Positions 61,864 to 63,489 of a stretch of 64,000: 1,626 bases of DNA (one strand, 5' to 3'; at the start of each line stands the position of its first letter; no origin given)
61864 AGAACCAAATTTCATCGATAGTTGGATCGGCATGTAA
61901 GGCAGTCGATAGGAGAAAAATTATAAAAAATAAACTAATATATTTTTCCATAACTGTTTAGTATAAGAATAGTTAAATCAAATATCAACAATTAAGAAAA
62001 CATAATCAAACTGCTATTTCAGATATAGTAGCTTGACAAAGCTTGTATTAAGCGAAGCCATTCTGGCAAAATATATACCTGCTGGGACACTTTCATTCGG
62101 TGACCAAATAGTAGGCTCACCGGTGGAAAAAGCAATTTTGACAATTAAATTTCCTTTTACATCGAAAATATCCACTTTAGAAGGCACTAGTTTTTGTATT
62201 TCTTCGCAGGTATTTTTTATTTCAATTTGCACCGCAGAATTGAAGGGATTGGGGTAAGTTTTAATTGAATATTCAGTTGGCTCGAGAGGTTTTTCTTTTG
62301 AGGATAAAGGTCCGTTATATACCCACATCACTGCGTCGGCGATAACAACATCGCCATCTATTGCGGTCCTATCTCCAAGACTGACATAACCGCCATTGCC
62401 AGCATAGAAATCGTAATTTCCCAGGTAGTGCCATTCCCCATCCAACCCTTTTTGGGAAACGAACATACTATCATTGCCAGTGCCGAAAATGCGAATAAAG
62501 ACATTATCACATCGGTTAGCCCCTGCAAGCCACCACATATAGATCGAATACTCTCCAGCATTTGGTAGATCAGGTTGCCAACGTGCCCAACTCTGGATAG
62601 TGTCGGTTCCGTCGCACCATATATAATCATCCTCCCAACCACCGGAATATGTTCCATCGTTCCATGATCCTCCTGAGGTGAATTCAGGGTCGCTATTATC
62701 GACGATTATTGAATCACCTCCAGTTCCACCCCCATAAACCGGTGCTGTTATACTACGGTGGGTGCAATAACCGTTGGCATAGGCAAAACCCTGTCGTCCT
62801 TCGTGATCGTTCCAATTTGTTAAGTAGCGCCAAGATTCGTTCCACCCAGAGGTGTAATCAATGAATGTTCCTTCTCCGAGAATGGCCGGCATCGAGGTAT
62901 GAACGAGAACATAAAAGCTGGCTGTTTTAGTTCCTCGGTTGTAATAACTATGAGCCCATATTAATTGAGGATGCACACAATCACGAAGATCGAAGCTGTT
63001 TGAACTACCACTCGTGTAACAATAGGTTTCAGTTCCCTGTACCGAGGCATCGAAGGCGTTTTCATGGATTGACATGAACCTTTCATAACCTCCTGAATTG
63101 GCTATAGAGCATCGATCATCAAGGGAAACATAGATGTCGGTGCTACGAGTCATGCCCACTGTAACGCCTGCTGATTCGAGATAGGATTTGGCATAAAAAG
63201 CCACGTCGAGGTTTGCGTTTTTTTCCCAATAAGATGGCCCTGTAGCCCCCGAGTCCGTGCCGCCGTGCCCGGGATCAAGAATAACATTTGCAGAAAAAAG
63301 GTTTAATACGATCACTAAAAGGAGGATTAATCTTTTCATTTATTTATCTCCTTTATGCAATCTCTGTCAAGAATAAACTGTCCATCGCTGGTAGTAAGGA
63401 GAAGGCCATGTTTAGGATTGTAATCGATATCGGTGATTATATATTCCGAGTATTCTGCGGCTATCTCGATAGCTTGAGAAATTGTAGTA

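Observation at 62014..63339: Cell-wall amidase (Amidase_3) fused to a T9SS C-terminal sorting domain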

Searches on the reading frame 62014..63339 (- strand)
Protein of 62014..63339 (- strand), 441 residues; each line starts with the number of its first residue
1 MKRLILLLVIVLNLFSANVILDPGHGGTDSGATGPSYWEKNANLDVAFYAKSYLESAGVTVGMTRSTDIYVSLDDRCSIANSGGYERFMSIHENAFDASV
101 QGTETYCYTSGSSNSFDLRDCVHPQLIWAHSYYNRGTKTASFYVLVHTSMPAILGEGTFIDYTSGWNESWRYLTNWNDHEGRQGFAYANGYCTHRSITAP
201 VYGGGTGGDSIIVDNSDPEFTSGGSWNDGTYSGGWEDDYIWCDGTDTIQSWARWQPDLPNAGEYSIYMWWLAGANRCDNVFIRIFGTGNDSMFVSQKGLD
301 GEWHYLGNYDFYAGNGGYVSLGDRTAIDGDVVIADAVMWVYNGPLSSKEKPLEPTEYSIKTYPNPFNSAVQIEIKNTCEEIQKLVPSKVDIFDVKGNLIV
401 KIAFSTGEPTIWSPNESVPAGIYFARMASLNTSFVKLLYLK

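Call 3: search_protein_families(library=pfam, proteins=[window:62014-63339:-], max_evalue=1)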
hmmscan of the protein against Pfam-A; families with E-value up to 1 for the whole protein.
window:62014-63339:- (441 aa): 3 families
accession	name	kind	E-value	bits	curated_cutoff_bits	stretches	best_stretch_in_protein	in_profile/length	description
PF01520.23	Amidase_3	-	1e-35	123.8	27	1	19-161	1-147/174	N-acetylmuramoyl-L-alanine amidase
PF25275.1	Golvesin_C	-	2.7e-21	76.5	31.6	1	211-338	1-129/132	Golvesin C-terminal domain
PF18962.6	Por_Secre_tail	-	9.3e-08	32.7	27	1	362-436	2-71/75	Secretion system C-terminal sorting domain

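Call 4: search_protein_families(library=ncbifam, proteins=[window:62014-63339:-], max_evalue=1)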
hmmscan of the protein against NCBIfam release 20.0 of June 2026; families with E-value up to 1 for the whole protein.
window:62014-63339:- (441 aa): 8 families
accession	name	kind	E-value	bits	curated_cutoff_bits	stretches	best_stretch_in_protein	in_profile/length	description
TIGR02883.1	spore_cwlD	equivalog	1.7e-18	67.4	221.55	1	19-160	3-160/189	N-acetylmuramoyl-L-alanine amidase CwlD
NF007652.1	PRK10319.1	equivalog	3.3e-17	62.7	400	2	19-98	60-141/291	N-acetylmuramoyl-L-alanine amidase AmiA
NF038267.1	amidase_AmiC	exception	1.6e-10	40.2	700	1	19-106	189-279/407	N-acetylmuramoyl-L-alanine amidase AmiC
NF007751.0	PRK10431.1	equivalog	2.7e-07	29.5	532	1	19-96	194-273/445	N-acetylmuramoyl-L-alanine amidase AmiB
TIGR04183.1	Por_Secre_tail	domain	1.4e-05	25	23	1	362-435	2-66/72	T9SS type A sorting domain-containing protein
NF038140.1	amidase_Rv3717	exception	6.6e-05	22.4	335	1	26-102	49-132/233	Rv3717 family N-acetylmuramoyl-L-alanine amidase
NF038113.1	T9SSA_dep_M36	equivalog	0.0073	14.5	885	1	358-437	792-865/869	T9SS-dependent M36 family metallopeptidase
NF033707.1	T9SS_sortase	equivalog_domain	0.054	11.1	420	1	357-404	997-1042/1095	type IX secretion system sortase PorU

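Call 7: search_solved_structures(query=window:62014-63339:-, max_evalue=0.01, show_alignments=2)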
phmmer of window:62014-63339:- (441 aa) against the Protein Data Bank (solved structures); distinct sequences matched with E-value up to 0.01: 14.
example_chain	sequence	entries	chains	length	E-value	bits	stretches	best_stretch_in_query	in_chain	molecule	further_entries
5emi_A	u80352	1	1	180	1.4e-20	76.6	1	19-165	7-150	Cell wall hydrolase/autolysin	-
5j72_A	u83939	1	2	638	4.9e-17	64.9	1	18-165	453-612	Putative N-acetylmuramoyl-L-alanine amidase,autolysin cwp6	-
1jwq_A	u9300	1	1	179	1.3e-16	63.5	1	19-160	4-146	N-ACETYLMURAMOYL-L-ALANINE AMIDASE CwlV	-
8c2o_A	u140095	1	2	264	2.2e-16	62.8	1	19-109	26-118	N-acetylmuramoyl-L-alanine amidase AmiA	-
4rn7_A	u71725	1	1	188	1.2e-15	60.3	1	18-162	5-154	N-acetylmuramoyl-L-alanine amidase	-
7tj4_B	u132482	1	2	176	1.4e-15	60.1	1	17-160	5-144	LytH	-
7b3n_A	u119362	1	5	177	7.9e-15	57.6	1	16-103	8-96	Cell wall hydrolase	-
6f2p_A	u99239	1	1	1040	1.4e-14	56.8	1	206-339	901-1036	Paenibacillus xanthan lyase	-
4bin_A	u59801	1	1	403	3.5e-10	42.3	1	19-109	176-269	N-ACETYLMURAMOYL-L-ALANINE AMIDASE AMIC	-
3ne8_A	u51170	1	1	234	6.2e-10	41.5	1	16-114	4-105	N-acetylmuramoyl-l-alanine amidase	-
7rag_B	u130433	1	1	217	1.3e-09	40.5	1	14-161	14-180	Germination-specific N-acetylmuramoyl-L-alanine amidase, Autolysin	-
9jzo_A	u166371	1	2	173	4.5e-06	28.8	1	19-163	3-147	Endolysine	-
8c0j_A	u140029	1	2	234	4.9e-06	28.6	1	19-115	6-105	N-acetylmuramoyl-L-alanine amidase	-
8qb1_A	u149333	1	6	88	0.002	20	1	359-437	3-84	Mirolase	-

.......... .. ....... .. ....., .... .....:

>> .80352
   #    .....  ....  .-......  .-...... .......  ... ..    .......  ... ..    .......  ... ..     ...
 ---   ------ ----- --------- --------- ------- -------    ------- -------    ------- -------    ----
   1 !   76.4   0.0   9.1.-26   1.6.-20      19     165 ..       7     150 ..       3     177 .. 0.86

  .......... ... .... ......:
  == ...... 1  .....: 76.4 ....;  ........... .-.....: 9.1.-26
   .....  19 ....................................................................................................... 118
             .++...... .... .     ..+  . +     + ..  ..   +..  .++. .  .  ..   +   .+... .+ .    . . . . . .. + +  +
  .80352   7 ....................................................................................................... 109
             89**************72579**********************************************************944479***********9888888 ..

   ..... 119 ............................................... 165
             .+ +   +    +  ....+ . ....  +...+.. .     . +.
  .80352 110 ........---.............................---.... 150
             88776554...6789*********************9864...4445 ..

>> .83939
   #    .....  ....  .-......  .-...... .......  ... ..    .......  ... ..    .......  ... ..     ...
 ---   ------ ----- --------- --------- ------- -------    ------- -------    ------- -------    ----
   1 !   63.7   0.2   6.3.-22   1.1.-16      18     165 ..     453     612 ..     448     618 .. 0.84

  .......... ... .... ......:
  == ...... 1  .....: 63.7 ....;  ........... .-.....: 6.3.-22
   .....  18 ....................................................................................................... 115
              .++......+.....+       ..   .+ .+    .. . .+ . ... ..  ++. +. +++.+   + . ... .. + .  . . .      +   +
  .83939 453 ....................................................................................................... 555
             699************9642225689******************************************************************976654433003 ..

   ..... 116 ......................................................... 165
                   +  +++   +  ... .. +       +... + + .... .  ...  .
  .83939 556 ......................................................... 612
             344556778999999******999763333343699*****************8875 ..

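Call 8: find_homologous_proteins(query=window:62014-63339:-, max_evalue=0.00001)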
Query window:62014-63339:- (441 aa): 233 proteins with E <= 0.00001 among 6506 candidates; the best 120 are listed.
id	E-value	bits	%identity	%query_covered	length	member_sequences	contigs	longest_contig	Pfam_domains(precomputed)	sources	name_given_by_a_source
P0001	0.0e+0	1039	100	100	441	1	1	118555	PF25275.2,PF18962.8,PF01520.24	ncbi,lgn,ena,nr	ncbi:N-acetylmuramoyl-L-alanine amidase [bacterium]|nr:N-acetylmuramoyl-L-alanine amidase [bacterium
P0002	9.5e-188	643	62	100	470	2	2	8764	PF25275.2,PF18962.8,PF01520.24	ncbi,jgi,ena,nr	ncbi:hypothetical protein DRQ36_07815 [bacterium]|nr:MAG: hypothetical protein DRQ36_07815 [bacteriu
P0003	3.4e-187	641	64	93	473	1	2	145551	PF25275.2,PF01520.24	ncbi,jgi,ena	-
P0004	1.5e-185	635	59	100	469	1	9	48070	PF25275.2,PF18962.8,PF01520.24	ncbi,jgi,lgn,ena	-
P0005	1.9e-181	622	59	100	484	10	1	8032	PF25275.2,PF01520.24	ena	-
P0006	2.8e-180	618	58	100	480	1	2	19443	PF25275.2,PF01520.24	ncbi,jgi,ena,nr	ncbi:MAG TPA: hypothetical protein ENN07_05365 [candidate division Zixibacteria bacterium]|nr:hypoth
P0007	3.5e-179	614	60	79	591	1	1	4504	PF25275.2,PF18962.8,PF01520.24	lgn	-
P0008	1.0e-176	606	60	100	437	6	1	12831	PF25275.2,PF18962.8,PF01520.24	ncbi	-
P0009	3.7e-173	595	63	97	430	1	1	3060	PF25275.2,PF18962.8,PF01520.24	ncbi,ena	-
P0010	1.1e-166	573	59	100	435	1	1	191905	PF25275.2,PF18962.8,PF01520.24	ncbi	-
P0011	1.6e-140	487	55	97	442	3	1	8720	PF25275.2,PF18962.8,PF01520.24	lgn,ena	-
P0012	1.7e-101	358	42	97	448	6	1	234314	PF25275.2,PF01520.24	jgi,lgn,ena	-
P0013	1.6e-97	345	43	96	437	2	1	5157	PF25275.2,PF18962.8,PF01520.24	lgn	-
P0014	1.8e-96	342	42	97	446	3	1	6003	PF25275.2,PF18962.8,PF01520.24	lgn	-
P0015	3.1e-96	341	41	100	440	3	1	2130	PF25275.2,PF18962.8,PF01520.24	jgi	-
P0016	3.0e-95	338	43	96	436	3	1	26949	PF25275.2,PF18962.8,PF01520.24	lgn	-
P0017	2.2e-94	335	42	99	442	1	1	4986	PF25275.2,PF18962.8,PF01520.24,PF13860.13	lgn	-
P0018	2.3e-94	335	43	96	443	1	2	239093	PF25275.2,PF01520.24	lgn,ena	-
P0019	5.0e-94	334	41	96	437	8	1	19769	PF25275.2,PF18962.8,PF01520.24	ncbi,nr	ncbi:MAG: N-acetylmuramoyl-L-alanine amidase [Candidatus Aegiribacteria sp.]|nr:N-acetylmuramoyl-L-a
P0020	2.1e-93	332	51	58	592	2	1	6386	PF25275.2,PF01520.24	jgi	-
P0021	6.3e-93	330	41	96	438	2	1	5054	PF25275.2,PF18962.8,PF01520.24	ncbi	-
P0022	7.0e-93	330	42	98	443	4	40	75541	PF25275.2,PF01520.24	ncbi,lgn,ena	-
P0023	8.9e-93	330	41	97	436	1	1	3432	PF25275.2,PF18962.8,PF01520.24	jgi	jgi:hypothetical protein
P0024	1.5e-92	329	40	96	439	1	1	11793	PF25275.2,PF18962.8,PF01520.24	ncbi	-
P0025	1.5e-92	329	40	99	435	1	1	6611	PF25275.2,PF18962.8,PF01520.24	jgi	jgi:hypothetical protein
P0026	3.3e-92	328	41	100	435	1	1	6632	PF25275.2,PF18962.8,PF01520.24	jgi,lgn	-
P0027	4.2e-92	327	42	96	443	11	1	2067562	PF25275.2,PF01520.24,PF13860.13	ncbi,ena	-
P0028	4.5e-92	327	42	96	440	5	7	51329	PF25275.2,PF18962.8,PF01520.24,PF13860.13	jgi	-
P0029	6.4e-91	323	41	96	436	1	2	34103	PF25275.2,PF18962.8,PF01520.24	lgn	-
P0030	6.4e-91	323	43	96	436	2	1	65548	PF25275.2,PF18962.8,PF01520.24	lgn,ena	-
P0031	1.0e-90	323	44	96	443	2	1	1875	PF25275.2,PF01520.24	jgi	jgi:hypothetical protein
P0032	3.5e-90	321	41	98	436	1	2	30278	PF25275.2,PF01520.24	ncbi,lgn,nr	ncbi:MAG: N-acetylmuramoyl-L-alanine amidase [Candidatus Fermentibacteraceae bacterium]|nr:N-acetylm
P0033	4.2e-90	321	41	99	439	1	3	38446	PF25275.2,PF18962.8,PF01520.24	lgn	-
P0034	4.7e-90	321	49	58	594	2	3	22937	PF25275.2,PF01520.24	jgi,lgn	jgi:N-acetylmuramoyl-L-alanine amidase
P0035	4.7e-89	317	41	96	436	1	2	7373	PF25275.2,PF18962.8,PF01520.24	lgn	-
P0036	4.8e-89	317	41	99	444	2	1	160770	PF25275.2,PF18962.8,PF01520.24,PF13860.13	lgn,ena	-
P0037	6.9e-89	317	41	100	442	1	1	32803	PF25275.2,PF01520.24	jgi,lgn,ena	-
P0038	8.7e-89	316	42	100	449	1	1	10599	PF25275.2,PF18962.8,PF01520.24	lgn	-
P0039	1.0e-88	316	44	92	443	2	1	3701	PF25275.2,PF01520.24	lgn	-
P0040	1.8e-88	315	41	99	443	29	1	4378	PF25275.2,PF01520.24,PF13860.13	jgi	-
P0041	2.7e-88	315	41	99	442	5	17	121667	PF25275.2,PF01520.24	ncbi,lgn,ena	-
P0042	3.5e-88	314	41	97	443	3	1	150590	PF25275.2,PF01520.24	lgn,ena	-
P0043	3.2e-87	311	43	92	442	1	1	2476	PF25275.2,PF01520.24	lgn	-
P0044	3.3e-87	311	40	99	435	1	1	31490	PF25275.2,PF18962.8,PF01520.24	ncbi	-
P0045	3.4e-87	311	41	96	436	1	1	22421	PF25275.2,PF01520.24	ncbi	-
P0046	9.5e-87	310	57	44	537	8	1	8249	PF25275.2,PF01520.24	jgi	-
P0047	1.9e-86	309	39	100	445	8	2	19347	PF25275.2,PF01520.24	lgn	-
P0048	3.5e-84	301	39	97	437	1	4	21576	PF25275.2,PF01520.24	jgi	-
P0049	4.1e-84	301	56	44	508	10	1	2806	PF25275.2,PF01520.24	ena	-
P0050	8.9e-84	300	41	96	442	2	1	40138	PF25275.2,PF01520.24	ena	-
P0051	1.2e-83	299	48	73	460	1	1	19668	PF25275.2,PF01520.24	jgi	-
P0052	5.9e-83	297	58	44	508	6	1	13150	PF25275.2,PF01520.24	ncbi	ncbi:MAG: N-acetylmuramoyl-L-alanine amidase [candidate division WOR-3 bacterium]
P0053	8.6e-83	297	45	77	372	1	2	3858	PF25275.2,PF01520.24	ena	-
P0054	2.1e-82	295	60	48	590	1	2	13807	PF25275.2,PF01520.24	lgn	-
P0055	4.8e-82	294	40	98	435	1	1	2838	PF25275.2,PF18962.8,PF01520.24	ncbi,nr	ncbi:MAG: T9SS type A sorting domain-containing protein [Candidatus Aegiribacteria sp.]|nr:T9SS type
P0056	1.0e-81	293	40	100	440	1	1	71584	PF25275.2,PF01520.24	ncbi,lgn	-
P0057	8.7e-81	290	57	44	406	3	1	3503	PF25275.2,PF01520.24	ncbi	ncbi:MAG: N-acetylmuramoyl-L-alanine amidase, partial [candidate division WOR-3 bacterium]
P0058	8.7e-81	290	61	41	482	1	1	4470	PF25275.2,PF01520.24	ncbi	-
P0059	9.0e-80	287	39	95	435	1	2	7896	PF25275.2,PF18962.8,PF01520.24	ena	-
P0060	9.4e-80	287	63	42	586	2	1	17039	PF25275.2,PF01520.24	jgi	jgi:hypothetical protein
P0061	6.9e-79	284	63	42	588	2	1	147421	PF25275.2,PF01520.24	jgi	jgi:hypothetical protein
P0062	5.7e-78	281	59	46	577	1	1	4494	PF25275.2,PF01520.24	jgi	jgi:N-acetylmuramoyl-L-alanine amidase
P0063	1.1e-77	280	62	43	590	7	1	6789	PF25275.2,PF01520.24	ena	-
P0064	8.0e-76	274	58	51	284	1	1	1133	PF01520.24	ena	-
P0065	1.3e-75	273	39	97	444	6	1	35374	PF25275.2,PF01520.24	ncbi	-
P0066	2.8e-74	269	56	46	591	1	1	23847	PF25275.2,PF01520.24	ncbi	-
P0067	2.0e-73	266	59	43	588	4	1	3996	PF25275.2,PF01520.24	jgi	jgi:hypothetical protein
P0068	4.2e-70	255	61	43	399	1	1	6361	PF01520.24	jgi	-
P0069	3.1e-69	252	60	45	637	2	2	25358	PF18962.8,PF01520.24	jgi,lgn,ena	-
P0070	9.3e-68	247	63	43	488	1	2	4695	PF11617.14,PF01520.24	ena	-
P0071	4.6e-66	241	55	46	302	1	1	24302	PF01520.24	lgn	-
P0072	6.5e-66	241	59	42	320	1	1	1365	PF01520.24,PF13860.13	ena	-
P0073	1.5e-65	240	58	42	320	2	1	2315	PF01520.24,PF13860.13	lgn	-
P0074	2.5e-65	239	56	45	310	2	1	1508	PF01520.24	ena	-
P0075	2.8e-65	239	59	42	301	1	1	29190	PF01520.24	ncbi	-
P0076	8.7e-65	237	55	44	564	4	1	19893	PF25275.2,PF00704.35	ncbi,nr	ncbi:MAG TPA: hypothetical protein ENN07_06000, partial [candidate division Zixibacteria bacterium]|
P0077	1.0e-63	234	46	58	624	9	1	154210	PF25275.2,PF01510.31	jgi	jgi:hypothetical protein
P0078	1.5e-63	233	51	53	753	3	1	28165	PF18962.8,PF01520.24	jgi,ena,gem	-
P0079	3.7e-63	232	53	45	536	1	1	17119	PF01520.24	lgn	-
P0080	3.9e-63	232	55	45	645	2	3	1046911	PF01520.24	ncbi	ncbi:MAG: N-acetylmuramoyl-L-alanine amidase [Candidatus Hydrothermia bacterium]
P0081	7.9e-63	231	54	46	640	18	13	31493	PF18962.8,PF01520.24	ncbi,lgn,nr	ncbi:MAG TPA: N-acetylmuramoyl-L-alanine amidase [Candidatus Hydrothermia bacterium]|nr:N-acetylmura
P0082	7.4e-62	228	54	46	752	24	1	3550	PF01520.24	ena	-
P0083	7.9e-62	228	41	76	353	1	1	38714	PF25275.2,PF01520.24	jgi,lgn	-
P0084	1.8e-61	226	53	46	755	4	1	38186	PF18962.8,PF01520.24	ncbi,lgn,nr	ncbi:MAG: N-acetylmuramoyl-L-alanine amidase [bacterium]|nr:N-acetylmuramoyl-L-alanine amidase [bact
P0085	1.4e-60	223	36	99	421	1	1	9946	PF25275.2,PF01520.24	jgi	jgi:hypothetical protein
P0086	4.0e-60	222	36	100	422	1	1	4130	PF25275.2,PF01520.24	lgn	-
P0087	5.2e-60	222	35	99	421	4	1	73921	PF25275.2,PF01520.24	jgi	-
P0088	7.9e-60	221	35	99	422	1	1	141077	PF25275.2,PF01520.24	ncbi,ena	-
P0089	9.5e-60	221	52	46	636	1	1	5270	PF01520.24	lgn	-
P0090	2.8e-59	219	35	99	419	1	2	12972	PF25275.2,PF01520.24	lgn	-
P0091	3.6e-59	219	52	46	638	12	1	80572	PF01520.24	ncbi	ncbi:MAG: N-acetylmuramoyl-L-alanine amidase [candidate division WOR-3 bacterium]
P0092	1.3e-58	217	34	99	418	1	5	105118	PF25275.2,PF01520.24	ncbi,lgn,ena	-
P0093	3.0e-58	216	36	96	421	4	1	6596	PF25275.2,PF01520.24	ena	-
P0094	4.1e-58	215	40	73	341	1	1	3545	PF25275.2,PF01520.24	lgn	-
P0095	3.0e-57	212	46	52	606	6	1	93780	PF25275.2,PF18962.8,PF00704.35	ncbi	-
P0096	1.2e-56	210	34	96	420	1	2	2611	PF25275.2,PF01520.24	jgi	jgi:hypothetical protein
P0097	1.8e-56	210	33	99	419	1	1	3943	PF25275.2,PF01520.24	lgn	-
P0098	2.2e-56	210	35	99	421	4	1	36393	PF25275.2,PF01520.24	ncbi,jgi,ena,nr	ncbi:hypothetical protein DRQ21_08620 [Candidatus Fermentibacteria bacterium]|nr:MAG: hypothetical p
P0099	2.7e-56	209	36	97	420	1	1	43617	PF25275.2,PF01520.24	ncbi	-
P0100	7.8e-56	208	39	78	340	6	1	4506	PF25275.2,PF01520.24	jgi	-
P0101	5.7e-55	205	35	99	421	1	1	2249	PF25275.2,PF01520.24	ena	-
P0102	1.1e-54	204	37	77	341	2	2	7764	PF25275.2,PF01520.24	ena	-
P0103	1.2e-54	204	36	99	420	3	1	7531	PF25275.2,PF01520.24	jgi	jgi:hypothetical protein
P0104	1.5e-54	204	41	53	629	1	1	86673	PF25275.2,PF00704.35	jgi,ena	-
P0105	1.6e-54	203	34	100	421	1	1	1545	PF25275.2,PF01520.24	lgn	-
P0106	2.4e-54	203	35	99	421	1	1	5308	PF25275.2,PF01520.24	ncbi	-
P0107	2.5e-54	203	35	99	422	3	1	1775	PF25275.2,PF01520.24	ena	-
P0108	1.0e-53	201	31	74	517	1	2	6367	PF25275.2,PF01520.24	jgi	jgi:N-acetylmuramoyl-L-alanine amidase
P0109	1.3e-53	200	35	96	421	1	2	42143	PF25275.2,PF01520.24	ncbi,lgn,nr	ncbi:MAG: N-acetylmuramoyl-L-alanine amidase [Candidatus Sabulitectum sp.]|nr:N-acetylmuramoyl-L-ala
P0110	1.5e-53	200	38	76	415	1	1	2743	PF25275.2,PF01520.24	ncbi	-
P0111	2.1e-53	200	34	96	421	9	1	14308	PF25275.2,PF01520.24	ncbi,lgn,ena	-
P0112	2.9e-53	199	34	99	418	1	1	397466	PF25275.2,PF01520.24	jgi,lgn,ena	-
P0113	6.4e-53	198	35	99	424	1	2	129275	PF25275.2,PF01520.24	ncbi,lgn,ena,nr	ncbi:MAG: N-acetylmuramoyl-L-alanine amidase [Candidatus Sabulitectum sp.]|nr:N-acetylmuramoyl-L-ala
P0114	9.4e-53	198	33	98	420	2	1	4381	PF25275.2,PF01520.24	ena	-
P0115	1.0e-52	198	34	99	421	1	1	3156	PF25275.2,PF01520.24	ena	-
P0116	1.3e-52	197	34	99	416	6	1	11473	PF25275.2,PF01520.24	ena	-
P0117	4.0e-52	196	35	77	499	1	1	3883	PF25275.2,PF01520.24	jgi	jgi:N-acetylmuramoyl-L-alanine amidase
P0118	2.4e-51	193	38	76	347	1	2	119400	PF25275.2,PF01520.24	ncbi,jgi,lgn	-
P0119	3.0e-50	189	33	96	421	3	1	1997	PF25275.2,PF01520.24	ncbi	-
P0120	3.5e-50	189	42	53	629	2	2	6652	PF25275.2,PF18962.8,PF01510.31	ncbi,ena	-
